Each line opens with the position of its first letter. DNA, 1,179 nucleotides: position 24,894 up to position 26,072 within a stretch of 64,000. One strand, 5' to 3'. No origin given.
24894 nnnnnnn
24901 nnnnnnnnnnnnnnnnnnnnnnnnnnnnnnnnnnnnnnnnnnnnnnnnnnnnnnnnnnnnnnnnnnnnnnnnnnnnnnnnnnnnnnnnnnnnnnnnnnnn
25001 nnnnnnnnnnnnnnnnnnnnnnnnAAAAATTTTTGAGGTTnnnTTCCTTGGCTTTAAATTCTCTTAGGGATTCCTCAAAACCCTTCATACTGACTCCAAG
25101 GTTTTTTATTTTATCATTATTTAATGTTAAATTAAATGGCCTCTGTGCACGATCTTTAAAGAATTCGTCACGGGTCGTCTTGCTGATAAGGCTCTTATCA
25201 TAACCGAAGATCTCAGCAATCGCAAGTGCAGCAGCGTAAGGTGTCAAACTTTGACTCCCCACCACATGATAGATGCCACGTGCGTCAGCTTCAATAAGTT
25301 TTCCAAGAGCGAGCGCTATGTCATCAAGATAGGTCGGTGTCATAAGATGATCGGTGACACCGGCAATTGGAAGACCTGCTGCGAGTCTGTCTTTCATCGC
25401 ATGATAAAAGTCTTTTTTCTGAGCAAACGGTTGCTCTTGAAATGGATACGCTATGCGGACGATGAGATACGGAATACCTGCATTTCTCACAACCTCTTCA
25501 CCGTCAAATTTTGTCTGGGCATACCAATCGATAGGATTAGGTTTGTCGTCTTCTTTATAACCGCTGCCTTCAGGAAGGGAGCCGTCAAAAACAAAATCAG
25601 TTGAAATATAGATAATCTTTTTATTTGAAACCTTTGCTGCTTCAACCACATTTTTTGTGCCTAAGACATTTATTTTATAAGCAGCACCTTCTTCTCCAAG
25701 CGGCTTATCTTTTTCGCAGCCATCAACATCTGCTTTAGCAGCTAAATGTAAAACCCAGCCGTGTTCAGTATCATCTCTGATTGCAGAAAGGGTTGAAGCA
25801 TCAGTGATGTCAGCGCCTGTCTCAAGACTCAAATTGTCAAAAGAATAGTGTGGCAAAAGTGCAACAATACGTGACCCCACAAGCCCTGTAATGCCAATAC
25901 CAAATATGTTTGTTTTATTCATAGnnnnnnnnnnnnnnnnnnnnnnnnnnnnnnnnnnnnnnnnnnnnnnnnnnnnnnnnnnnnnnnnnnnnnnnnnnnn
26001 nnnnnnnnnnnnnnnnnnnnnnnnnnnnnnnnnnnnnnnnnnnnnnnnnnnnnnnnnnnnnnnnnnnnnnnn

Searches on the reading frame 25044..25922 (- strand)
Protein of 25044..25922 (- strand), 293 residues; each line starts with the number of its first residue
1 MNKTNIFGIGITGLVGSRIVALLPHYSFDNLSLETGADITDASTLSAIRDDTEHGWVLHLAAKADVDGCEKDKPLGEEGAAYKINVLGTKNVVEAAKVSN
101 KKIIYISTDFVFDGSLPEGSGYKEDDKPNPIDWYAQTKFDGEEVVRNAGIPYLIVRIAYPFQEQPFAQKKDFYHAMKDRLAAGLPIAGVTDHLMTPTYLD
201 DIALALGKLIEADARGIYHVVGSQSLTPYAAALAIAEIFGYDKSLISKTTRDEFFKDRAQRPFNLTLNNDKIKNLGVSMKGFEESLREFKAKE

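Call 75: search_protein_families(library=ncbifam, proteins=[window:25044-25922:-], max_evalue=1e-10)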
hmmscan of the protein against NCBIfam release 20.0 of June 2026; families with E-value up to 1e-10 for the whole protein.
window:25044-25922:- (293 aa): 3 families
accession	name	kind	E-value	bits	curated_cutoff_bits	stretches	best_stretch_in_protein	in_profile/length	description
TIGR01214.1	rmlD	equivalog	1.6e-51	175.1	224.05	1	9-289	5-281/285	dTDP-4-dehydrorhamnose reductase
TIGR01181.1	dTDP_gluc_dehyt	equivalog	1.9e-13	50.2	365.1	1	37-287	57-305/321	dTDP-glucose 4,6-dehydratase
NF007440.0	PRK09987.1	equivalog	1.5e-12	47.4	308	1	26-273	27-272/299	dTDP-4-dehydrorhamnose reductase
